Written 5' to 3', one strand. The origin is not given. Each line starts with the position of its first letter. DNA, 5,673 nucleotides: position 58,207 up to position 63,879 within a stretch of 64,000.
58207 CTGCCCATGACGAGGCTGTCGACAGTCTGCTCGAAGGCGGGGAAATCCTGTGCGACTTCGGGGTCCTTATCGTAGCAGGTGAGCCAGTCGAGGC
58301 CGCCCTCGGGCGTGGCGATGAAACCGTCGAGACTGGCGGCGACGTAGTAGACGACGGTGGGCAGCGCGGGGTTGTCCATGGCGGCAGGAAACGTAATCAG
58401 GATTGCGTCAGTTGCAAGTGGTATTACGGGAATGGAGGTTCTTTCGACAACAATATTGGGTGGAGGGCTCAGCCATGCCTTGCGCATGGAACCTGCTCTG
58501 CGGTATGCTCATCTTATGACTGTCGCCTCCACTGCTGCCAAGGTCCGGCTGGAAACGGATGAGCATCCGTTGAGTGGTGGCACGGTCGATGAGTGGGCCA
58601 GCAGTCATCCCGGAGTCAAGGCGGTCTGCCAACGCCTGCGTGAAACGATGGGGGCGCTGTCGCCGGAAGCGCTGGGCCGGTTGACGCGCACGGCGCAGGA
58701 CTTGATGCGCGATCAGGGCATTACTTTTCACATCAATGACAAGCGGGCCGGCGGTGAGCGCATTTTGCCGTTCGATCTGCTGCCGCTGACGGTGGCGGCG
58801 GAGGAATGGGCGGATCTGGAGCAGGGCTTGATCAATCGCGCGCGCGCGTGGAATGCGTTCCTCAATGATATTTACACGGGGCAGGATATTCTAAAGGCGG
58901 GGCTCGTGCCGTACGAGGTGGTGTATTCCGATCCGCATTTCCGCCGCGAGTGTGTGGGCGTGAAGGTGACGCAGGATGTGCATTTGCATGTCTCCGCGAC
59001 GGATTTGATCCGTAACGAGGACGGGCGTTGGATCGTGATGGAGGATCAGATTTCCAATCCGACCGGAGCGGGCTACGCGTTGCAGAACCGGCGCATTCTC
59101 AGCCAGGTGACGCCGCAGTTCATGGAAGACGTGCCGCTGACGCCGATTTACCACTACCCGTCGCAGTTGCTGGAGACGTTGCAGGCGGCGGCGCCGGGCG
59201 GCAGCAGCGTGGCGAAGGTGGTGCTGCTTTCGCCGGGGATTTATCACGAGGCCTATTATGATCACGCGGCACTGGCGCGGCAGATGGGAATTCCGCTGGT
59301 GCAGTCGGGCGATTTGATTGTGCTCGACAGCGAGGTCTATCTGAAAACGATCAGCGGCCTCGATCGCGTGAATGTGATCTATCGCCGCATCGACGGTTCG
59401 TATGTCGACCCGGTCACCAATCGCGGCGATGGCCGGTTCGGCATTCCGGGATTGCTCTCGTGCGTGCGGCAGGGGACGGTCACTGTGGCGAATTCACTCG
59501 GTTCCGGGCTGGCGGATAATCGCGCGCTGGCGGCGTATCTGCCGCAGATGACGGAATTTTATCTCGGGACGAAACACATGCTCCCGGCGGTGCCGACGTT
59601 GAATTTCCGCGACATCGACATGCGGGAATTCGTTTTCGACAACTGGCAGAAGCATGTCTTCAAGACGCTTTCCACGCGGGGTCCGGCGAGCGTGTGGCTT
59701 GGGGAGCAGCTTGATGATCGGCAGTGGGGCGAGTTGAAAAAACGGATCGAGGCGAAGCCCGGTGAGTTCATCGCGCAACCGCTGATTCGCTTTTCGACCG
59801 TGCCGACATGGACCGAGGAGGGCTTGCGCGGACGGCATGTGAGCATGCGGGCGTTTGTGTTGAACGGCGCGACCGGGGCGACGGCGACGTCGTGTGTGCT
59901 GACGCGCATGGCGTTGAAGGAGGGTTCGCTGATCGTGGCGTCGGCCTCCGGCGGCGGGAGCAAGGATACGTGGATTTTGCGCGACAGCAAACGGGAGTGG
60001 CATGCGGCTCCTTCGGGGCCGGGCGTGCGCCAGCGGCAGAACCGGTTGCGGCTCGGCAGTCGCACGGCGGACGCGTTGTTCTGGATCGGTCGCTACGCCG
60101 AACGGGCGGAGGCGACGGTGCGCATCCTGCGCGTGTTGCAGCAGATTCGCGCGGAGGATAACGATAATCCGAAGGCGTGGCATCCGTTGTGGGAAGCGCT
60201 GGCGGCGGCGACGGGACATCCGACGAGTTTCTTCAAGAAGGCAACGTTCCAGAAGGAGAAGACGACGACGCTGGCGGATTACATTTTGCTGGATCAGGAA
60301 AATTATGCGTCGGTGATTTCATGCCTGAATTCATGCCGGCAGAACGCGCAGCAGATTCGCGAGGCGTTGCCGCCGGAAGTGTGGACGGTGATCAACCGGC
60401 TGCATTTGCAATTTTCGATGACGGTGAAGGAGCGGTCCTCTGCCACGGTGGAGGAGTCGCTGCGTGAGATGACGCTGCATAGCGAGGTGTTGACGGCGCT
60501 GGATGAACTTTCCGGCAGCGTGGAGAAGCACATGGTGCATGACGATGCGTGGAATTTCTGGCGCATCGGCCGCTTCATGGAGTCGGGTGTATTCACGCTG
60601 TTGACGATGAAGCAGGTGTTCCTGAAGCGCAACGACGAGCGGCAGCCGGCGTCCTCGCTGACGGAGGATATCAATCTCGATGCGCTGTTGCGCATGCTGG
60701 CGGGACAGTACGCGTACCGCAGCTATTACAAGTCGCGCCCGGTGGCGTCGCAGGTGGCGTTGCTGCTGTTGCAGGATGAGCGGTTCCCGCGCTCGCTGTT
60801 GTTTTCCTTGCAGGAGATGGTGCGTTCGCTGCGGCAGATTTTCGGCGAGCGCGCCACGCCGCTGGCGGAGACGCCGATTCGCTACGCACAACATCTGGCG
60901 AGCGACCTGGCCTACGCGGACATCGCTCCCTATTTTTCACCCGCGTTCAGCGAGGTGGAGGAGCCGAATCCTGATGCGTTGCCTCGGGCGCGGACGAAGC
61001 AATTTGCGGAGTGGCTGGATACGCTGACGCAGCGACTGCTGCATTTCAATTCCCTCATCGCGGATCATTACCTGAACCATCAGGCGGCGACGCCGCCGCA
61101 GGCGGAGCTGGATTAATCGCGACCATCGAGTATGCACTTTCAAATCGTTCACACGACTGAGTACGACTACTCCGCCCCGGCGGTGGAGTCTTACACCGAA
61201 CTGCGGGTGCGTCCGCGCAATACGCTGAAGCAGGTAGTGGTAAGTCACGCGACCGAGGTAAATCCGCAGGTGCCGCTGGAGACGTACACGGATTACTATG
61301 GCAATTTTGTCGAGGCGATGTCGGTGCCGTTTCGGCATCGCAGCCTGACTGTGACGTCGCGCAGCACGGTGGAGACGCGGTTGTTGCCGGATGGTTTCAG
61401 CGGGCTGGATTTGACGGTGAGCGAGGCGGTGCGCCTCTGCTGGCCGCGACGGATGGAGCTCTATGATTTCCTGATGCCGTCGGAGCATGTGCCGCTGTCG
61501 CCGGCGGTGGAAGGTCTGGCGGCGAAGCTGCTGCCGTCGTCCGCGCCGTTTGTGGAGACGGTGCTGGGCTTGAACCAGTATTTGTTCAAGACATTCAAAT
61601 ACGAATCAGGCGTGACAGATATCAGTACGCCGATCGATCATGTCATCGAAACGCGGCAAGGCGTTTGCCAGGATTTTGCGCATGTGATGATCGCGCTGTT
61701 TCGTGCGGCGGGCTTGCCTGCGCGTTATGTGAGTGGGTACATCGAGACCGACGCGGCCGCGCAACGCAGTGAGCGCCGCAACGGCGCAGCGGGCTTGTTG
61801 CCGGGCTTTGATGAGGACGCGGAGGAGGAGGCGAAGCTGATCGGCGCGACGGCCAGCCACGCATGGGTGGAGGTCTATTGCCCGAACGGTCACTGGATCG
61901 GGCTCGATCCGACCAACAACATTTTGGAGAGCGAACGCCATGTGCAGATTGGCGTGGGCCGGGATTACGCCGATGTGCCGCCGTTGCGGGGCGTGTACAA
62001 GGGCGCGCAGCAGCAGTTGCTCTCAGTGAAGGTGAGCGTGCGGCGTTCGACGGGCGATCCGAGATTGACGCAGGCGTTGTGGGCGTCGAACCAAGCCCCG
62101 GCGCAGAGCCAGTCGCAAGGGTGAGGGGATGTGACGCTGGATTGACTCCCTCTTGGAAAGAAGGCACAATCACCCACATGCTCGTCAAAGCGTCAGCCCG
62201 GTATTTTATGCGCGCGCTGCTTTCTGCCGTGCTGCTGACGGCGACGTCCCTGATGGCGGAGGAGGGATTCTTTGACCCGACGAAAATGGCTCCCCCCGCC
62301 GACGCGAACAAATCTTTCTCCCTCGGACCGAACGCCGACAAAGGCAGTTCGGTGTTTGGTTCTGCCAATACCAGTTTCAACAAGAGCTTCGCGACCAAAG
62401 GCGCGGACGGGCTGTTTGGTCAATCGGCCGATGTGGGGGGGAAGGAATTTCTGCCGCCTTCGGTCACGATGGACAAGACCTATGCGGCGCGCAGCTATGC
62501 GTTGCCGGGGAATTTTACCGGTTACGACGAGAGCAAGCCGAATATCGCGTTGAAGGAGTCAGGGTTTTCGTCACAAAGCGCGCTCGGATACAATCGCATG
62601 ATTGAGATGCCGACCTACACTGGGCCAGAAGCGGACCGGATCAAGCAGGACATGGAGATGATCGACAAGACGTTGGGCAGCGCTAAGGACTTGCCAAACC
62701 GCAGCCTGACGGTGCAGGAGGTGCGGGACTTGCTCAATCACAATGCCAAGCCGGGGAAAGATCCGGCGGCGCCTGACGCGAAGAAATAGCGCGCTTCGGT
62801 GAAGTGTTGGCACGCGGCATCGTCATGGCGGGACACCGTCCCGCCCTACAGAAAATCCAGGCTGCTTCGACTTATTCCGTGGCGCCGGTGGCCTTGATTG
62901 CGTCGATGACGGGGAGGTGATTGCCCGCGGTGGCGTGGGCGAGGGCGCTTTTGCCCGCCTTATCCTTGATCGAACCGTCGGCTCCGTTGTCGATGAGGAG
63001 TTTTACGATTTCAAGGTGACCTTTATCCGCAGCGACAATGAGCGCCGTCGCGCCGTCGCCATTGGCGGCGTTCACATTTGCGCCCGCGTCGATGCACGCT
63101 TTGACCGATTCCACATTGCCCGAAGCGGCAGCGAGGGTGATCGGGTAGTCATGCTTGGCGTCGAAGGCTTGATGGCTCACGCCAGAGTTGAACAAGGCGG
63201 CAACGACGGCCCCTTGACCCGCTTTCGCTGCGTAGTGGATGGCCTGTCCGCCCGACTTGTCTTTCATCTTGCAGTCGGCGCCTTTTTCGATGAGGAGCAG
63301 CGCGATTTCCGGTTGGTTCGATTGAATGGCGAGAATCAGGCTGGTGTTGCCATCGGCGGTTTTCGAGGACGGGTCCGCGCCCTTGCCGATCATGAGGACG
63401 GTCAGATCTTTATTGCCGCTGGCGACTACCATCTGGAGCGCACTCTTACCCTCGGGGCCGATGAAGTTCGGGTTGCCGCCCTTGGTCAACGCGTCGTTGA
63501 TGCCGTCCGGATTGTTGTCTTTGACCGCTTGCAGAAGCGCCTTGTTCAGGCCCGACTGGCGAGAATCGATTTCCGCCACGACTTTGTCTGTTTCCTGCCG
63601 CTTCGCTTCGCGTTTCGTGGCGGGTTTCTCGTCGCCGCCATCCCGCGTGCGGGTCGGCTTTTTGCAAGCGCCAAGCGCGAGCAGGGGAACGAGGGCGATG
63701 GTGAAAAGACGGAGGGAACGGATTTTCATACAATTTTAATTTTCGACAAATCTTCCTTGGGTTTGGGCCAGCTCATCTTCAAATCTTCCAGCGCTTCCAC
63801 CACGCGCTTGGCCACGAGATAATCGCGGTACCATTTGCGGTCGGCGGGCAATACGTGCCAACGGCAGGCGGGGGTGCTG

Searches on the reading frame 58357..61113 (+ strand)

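Call 67: search_protein_families(library=pfam, proteins=[window:58357-61113:+], max_evalue=0.01)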
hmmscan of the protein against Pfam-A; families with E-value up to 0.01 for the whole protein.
window:58357-61113:+ (919 aa): 3 families
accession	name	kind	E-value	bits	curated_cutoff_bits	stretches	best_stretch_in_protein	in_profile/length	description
PF14403.11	CP_ATPgrasp_2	-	5.4e-130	434.1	32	1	143-519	1-374/374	Circularly permuted ATP-grasp type 2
PF04174.18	CP_ATPgrasp_1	-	1.5e-103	346.8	23.1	1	143-474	1-332/332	A circularly permuted ATPgrasp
PF04168.17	Alpha-E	-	2.3e-65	221.7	20.8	1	568-906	3-294/294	A predicted alpha-helical domain with a conserved ER motif.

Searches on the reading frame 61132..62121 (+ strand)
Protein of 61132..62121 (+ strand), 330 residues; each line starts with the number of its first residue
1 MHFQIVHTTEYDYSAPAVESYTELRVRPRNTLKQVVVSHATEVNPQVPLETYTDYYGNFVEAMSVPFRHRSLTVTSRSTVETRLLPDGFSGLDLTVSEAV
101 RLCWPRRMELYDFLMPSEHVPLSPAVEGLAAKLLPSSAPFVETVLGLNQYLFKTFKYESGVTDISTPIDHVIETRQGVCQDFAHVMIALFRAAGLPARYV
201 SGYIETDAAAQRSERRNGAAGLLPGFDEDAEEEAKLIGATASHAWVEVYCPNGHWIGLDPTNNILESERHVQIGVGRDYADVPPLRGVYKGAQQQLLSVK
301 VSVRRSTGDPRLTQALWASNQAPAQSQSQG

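Call 67: search_protein_families(library=pfam, proteins=[window:61132-62121:+], max_evalue=0.01)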
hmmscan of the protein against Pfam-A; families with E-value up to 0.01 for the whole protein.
window:61132-62121:+ (330 aa): 3 families
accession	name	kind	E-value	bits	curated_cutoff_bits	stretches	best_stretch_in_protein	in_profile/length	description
PF01841.26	Transglut_core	-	6.9e-24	84.7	23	1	136-260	11-108/108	Transglutaminase-like superfamily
PF08379.15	Bact_transglu_N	-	2e-19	70.5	27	1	4-81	2-80/80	Bacterial transglutaminase-like N-terminal region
PF04473.18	DUF553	-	0.0041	17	20.5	1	160-195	46-80/140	Transglutaminase-like domain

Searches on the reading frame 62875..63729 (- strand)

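Call 67: search_protein_families(library=pfam, proteins=[window:62875-63729:-], max_evalue=0.01)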
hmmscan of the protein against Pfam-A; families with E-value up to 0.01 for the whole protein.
window:62875-63729:- (285 aa): 7 families
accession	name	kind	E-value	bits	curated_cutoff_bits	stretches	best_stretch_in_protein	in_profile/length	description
PF12796.13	Ank_2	-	9.3e-42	141.9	27.3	3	164-256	1-90/90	Ankyrin repeats (3 copies)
PF13637.12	Ank_4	-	1.5e-28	98.6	22.7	4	199-245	3-49/50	Ankyrin repeats (many copies)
PF00023.36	Ank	-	5.5e-24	83.3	21.1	3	225-257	1-33/33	Ankyrin repeat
PF13606.12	Ank_3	-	1.3e-23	80.6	22.3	2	225-251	1-27/30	Ankyrin repeat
PF13857.12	Ank_5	-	1.5e-22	79.9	27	2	214-266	3-56/56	Ankyrin repeats (many copies)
PF24521.3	Ank_KRIT1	-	0.0009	19.4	80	1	189-250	14-70/149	KRIT1 ankyrin-repeats domain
PF23745.1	ANK_LRRK2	-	0.001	19.3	27.5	0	200-252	38-90/130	LRRK2 ANK repeat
